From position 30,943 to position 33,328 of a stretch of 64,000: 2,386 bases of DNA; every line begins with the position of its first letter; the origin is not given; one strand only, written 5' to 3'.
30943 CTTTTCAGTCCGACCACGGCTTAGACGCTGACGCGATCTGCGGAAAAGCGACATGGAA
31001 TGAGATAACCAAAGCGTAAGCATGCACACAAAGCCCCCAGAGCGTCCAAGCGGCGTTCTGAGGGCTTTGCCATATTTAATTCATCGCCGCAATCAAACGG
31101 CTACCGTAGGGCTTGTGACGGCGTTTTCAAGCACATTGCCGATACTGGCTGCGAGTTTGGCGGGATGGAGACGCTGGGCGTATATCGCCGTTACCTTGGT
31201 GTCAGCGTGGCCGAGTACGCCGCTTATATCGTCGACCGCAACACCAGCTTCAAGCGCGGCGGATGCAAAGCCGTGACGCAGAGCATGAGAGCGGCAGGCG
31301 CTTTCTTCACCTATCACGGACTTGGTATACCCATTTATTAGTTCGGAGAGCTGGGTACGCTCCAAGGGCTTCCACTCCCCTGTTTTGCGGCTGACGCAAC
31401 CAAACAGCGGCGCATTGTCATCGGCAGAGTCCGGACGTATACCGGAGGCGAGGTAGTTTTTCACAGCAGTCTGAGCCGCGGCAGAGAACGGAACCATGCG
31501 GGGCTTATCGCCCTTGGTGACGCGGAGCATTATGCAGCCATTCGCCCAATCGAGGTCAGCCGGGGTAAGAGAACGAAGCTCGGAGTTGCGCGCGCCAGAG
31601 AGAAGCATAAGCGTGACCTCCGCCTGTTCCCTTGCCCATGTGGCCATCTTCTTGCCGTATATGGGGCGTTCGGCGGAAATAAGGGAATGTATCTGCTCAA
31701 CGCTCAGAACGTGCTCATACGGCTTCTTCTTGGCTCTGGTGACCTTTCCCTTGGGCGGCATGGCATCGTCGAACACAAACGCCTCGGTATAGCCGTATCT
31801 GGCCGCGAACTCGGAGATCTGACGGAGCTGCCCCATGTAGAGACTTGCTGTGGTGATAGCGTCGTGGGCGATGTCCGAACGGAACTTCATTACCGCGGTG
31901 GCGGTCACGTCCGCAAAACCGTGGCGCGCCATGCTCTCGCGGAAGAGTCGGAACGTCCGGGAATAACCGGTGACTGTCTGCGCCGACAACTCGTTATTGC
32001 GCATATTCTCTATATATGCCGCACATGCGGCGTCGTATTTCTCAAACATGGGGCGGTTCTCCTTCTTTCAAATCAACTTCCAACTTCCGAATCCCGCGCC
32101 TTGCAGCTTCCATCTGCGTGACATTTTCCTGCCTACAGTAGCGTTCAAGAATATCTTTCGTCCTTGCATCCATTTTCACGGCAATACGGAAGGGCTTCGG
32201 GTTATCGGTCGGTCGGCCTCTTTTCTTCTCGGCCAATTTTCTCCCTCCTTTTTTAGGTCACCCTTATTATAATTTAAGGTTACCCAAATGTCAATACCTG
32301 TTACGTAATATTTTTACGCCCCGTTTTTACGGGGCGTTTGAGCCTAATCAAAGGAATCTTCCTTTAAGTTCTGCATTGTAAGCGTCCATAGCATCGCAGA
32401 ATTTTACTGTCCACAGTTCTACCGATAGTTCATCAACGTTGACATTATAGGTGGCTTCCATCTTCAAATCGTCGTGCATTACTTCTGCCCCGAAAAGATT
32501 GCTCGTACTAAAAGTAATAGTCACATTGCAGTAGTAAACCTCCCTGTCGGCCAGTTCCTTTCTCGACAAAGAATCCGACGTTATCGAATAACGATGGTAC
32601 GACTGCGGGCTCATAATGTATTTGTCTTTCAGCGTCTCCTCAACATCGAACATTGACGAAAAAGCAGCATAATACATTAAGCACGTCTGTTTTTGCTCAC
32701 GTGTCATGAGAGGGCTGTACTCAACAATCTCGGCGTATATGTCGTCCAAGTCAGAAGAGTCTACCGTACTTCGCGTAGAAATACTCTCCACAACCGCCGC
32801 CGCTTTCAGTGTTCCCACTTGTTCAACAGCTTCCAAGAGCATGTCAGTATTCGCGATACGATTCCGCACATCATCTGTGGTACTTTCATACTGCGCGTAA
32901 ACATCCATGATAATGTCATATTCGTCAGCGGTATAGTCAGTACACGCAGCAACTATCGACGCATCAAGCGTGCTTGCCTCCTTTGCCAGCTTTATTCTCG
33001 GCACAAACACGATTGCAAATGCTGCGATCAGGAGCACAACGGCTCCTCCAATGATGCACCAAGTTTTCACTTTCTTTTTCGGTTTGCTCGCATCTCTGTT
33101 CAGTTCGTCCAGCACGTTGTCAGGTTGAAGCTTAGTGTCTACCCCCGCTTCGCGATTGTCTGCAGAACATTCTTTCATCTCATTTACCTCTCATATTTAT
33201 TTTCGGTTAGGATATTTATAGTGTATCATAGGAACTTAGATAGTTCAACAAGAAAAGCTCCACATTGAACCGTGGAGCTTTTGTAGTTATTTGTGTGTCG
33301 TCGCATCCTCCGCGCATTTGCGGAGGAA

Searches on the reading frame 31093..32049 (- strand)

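Call 49: search_protein_families(library=phrogs, proteins=[window:31093-32049:-], max_evalue=0.001)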
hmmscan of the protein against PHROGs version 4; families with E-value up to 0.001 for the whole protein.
window:31093-32049:- (318 aa): 4 families
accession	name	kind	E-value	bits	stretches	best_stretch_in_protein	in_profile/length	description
phrog_1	-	integration and excision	6.8e-39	135.6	1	8-304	169-448/611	integrase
phrog_216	-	integration and excision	1.2e-23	84.7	1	64-292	11-223/301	integrase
phrog_7269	-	integration and excision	0.00019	22.3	1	254-301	30-76/89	integrase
phrog_7685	-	integration and excision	0.00021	21.9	1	245-290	174-220/240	integrase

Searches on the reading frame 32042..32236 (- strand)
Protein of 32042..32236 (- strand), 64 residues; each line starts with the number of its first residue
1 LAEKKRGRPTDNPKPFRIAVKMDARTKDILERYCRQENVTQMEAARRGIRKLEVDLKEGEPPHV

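Call 49: search_protein_families(library=phrogs, proteins=[window:32042-32236:-], max_evalue=0.001)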
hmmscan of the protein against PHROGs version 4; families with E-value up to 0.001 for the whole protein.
window:32042-32236:- (64 aa): 1 family
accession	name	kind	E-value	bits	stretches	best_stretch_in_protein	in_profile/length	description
phrog_876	-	transcription regulation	1.4e-10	42.2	1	2-57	54-109/239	transcriptional repressor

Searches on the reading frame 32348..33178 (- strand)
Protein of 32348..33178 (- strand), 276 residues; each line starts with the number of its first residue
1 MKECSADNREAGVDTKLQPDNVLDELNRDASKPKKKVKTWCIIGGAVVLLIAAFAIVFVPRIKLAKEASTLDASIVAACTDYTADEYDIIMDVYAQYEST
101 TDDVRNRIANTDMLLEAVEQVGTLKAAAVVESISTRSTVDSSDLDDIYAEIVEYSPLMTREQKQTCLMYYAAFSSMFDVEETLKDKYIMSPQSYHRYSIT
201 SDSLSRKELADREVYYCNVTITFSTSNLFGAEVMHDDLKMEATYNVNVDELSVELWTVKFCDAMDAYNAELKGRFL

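Call 49: search_protein_families(library=phrogs, proteins=[window:32348-33178:-], max_evalue=0.001)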
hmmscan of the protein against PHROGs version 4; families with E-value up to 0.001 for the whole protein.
window:32348-33178:- (276 aa): 0 families

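Call 72: search_protein_families(library=pfam, proteins=[window:32348-33178:-], max_evalue=0.01)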
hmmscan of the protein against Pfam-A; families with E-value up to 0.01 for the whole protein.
window:32348-33178:- (276 aa): 1 family
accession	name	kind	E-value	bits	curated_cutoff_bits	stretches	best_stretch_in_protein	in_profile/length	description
PF06103.16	DUF948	-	0.0091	16.6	37.2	0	41-123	4-82/89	Bacterial protein of unknown function (DUF948)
